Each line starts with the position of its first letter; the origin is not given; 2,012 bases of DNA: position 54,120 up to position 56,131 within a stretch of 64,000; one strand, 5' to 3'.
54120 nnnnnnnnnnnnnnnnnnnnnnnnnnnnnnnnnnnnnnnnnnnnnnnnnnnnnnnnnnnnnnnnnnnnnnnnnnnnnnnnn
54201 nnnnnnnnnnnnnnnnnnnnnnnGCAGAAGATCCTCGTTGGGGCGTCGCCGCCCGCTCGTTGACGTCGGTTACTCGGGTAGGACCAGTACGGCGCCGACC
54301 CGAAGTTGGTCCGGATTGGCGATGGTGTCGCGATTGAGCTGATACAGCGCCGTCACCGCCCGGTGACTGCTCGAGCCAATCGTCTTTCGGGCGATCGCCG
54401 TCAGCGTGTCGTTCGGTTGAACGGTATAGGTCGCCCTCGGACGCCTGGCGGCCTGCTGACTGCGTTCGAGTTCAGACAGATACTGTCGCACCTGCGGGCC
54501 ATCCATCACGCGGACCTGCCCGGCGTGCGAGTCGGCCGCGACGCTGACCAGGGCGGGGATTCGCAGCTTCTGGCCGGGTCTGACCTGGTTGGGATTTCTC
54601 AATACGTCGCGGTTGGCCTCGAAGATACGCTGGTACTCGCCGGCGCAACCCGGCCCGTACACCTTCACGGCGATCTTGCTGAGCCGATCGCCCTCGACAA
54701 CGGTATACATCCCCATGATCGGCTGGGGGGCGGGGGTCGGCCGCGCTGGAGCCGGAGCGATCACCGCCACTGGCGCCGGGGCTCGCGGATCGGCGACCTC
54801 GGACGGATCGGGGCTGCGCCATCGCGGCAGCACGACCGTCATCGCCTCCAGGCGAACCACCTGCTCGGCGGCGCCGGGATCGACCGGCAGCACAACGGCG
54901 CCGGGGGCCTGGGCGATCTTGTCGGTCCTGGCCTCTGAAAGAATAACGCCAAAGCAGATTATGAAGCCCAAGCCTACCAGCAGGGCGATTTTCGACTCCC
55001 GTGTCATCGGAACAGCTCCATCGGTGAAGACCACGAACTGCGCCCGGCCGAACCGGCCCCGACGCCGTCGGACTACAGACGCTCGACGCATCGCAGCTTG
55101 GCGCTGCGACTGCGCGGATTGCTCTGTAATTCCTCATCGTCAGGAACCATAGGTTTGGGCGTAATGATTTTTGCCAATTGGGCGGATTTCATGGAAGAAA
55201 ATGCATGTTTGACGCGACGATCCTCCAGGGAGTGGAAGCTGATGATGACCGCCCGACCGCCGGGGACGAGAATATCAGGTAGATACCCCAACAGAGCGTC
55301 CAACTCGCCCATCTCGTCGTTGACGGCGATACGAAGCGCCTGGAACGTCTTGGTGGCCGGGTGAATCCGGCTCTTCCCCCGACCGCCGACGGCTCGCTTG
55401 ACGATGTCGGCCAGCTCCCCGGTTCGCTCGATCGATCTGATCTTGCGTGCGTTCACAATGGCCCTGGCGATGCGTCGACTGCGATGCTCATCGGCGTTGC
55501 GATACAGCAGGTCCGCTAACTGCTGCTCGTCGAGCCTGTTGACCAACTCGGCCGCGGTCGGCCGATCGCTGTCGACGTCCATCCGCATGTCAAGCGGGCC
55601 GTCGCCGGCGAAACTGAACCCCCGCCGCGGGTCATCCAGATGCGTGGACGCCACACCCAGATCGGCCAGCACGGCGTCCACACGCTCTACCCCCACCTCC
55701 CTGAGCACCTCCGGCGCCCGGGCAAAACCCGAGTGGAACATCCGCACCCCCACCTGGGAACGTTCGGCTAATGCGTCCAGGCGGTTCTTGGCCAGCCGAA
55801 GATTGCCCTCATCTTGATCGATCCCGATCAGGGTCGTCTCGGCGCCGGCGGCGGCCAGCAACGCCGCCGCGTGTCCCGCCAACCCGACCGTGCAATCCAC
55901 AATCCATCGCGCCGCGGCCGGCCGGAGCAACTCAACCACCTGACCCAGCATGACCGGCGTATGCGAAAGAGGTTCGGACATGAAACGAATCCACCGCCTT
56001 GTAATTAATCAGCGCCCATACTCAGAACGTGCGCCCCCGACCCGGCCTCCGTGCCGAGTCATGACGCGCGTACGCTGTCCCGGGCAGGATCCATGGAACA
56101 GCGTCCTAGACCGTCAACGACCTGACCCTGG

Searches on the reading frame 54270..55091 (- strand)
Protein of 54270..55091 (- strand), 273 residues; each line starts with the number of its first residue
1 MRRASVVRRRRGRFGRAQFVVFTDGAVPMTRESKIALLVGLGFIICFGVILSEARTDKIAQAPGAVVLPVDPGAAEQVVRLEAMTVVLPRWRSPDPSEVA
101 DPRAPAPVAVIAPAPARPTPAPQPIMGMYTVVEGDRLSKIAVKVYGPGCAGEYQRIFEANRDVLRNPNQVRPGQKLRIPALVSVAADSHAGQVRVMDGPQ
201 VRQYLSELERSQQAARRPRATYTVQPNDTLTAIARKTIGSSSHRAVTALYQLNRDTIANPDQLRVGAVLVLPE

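Call 63: search_protein_families(library=pfam, proteins=[window:54270-55091:-], max_evalue=0.0001)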
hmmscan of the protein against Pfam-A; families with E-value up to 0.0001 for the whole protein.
window:54270-55091:- (273 aa): 1 family
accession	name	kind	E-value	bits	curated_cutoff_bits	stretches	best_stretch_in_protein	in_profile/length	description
PF01476.26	LysM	-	1.3e-18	67.1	20.9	2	222-272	1-43/43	LysM domain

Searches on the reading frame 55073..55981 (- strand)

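Call 63: search_protein_families(library=pfam, proteins=[window:55073-55981:-], max_evalue=0.0001)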
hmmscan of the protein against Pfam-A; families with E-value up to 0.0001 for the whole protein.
window:55073-55981:- (302 aa): 1 family
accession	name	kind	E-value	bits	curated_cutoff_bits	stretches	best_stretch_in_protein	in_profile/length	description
PF01795.25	Methyltransf_5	-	1.2e-94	317.7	27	1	6-301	3-308/309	MraW methylase family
